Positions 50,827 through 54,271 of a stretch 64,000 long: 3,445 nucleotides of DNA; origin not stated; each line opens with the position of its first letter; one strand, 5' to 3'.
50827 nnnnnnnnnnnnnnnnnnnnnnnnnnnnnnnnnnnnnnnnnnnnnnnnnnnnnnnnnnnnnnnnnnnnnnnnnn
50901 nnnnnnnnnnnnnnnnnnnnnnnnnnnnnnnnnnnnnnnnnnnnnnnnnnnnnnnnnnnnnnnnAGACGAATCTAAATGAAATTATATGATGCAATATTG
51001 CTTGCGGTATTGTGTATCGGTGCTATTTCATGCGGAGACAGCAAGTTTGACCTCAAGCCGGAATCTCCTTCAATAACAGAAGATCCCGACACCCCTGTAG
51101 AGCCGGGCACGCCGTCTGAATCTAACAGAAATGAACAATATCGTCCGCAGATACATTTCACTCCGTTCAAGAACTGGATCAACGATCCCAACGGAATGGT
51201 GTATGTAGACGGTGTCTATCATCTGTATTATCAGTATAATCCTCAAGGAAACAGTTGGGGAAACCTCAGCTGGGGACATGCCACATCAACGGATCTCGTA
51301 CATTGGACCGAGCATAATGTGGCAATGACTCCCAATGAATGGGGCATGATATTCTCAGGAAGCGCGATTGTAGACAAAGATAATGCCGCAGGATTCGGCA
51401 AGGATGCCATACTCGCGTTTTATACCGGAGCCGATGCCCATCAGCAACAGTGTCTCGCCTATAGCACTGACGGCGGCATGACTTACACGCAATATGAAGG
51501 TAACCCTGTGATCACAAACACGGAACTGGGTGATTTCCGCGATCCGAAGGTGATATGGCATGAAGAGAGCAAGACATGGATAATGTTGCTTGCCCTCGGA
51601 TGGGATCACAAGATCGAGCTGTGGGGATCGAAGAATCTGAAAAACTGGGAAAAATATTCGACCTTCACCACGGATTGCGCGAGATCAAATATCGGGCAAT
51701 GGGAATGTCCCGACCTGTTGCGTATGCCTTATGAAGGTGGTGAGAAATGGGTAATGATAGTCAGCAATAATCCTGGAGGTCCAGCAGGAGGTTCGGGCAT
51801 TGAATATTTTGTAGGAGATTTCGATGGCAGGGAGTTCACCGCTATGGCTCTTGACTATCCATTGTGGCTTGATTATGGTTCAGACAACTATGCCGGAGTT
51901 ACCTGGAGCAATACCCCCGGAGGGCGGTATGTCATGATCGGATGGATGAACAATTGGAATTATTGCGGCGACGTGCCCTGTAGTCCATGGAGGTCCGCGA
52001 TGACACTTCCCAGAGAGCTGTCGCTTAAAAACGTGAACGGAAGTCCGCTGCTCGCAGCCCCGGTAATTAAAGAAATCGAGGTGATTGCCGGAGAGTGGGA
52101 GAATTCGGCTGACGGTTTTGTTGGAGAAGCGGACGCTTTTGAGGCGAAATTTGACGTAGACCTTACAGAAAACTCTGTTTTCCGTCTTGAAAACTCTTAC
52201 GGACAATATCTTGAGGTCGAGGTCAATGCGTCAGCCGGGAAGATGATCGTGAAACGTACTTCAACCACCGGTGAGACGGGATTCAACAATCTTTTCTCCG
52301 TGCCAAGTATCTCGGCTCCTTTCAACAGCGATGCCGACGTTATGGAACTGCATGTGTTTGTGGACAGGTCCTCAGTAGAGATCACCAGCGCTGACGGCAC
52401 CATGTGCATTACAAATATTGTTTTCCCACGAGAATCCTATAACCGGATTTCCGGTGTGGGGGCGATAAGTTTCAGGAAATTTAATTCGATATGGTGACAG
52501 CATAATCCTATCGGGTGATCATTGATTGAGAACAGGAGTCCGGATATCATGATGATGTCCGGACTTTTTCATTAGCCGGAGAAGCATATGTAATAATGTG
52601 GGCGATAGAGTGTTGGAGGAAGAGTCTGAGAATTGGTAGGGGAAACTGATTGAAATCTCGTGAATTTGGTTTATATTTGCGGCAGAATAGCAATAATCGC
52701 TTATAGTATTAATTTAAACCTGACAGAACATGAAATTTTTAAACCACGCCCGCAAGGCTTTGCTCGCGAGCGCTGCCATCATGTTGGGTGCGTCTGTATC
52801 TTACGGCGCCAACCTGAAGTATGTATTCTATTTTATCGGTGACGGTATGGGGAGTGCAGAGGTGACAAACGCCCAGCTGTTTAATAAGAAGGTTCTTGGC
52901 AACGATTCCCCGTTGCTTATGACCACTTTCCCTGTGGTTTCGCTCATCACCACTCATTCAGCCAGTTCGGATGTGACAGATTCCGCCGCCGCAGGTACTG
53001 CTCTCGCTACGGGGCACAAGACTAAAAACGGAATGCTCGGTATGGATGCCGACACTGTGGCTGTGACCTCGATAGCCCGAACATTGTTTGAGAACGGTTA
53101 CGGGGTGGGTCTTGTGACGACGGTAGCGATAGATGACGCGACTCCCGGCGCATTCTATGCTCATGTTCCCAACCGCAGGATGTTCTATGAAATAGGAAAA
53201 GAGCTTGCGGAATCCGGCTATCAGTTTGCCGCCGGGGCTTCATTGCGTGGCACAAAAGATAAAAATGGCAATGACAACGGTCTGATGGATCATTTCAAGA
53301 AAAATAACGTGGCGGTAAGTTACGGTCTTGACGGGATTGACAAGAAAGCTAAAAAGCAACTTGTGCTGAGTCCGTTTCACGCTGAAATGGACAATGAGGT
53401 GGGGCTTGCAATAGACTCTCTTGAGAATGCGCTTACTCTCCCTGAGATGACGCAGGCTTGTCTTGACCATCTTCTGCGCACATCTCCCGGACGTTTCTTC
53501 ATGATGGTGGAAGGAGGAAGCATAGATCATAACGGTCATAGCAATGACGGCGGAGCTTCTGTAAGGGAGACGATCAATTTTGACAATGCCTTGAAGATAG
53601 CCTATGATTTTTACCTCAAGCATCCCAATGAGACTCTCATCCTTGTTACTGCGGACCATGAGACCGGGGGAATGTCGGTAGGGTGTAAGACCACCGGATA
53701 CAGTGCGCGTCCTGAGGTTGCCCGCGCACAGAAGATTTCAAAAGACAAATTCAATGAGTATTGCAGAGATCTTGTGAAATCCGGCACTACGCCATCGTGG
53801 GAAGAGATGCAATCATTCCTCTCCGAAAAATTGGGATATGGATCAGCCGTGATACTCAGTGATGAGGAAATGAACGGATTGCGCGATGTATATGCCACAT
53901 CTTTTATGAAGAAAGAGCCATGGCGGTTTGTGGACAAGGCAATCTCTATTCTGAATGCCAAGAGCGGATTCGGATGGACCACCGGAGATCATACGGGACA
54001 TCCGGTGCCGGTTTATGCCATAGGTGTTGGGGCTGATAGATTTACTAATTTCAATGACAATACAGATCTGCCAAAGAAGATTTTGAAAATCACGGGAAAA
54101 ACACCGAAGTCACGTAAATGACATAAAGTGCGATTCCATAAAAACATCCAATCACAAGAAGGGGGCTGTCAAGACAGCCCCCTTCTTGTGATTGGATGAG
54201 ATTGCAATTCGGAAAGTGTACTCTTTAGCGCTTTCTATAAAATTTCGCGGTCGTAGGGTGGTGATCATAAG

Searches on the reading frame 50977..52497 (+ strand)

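Call 4: search_protein_families(library=pfam, proteins=[window:50977-52497:+])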
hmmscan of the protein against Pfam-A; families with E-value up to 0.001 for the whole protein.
window:50977-52497:+ (506 aa): 2 families
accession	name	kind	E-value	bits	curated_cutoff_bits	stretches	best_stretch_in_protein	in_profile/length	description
PF00251.26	Glyco_hydro_32N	-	4.8e-93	312.5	22.1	1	60-362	1-307/307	Glycosyl hydrolases family 32 N-terminal domain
PF08244.19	Glyco_hydro_32C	-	3.1e-16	60.2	21.9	1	384-492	30-141/158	Glycosyl hydrolases family 32 C terminal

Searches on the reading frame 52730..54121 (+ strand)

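Call 7: search_protein_families(library=pfam, proteins=[window:52730-54121:+])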
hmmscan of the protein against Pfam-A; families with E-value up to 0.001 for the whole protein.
window:52730-54121:+ (463 aa): 2 families
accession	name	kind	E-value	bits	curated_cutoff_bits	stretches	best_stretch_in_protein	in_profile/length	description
PF00245.25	Alk_phosphatase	-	6.7e-63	213.5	24.4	2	30-153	2-128/423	Alkaline phosphatase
PF01676.23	Metalloenzyme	-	0.00026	21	24.3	0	238-312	132-202/252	Metalloenzyme superfamily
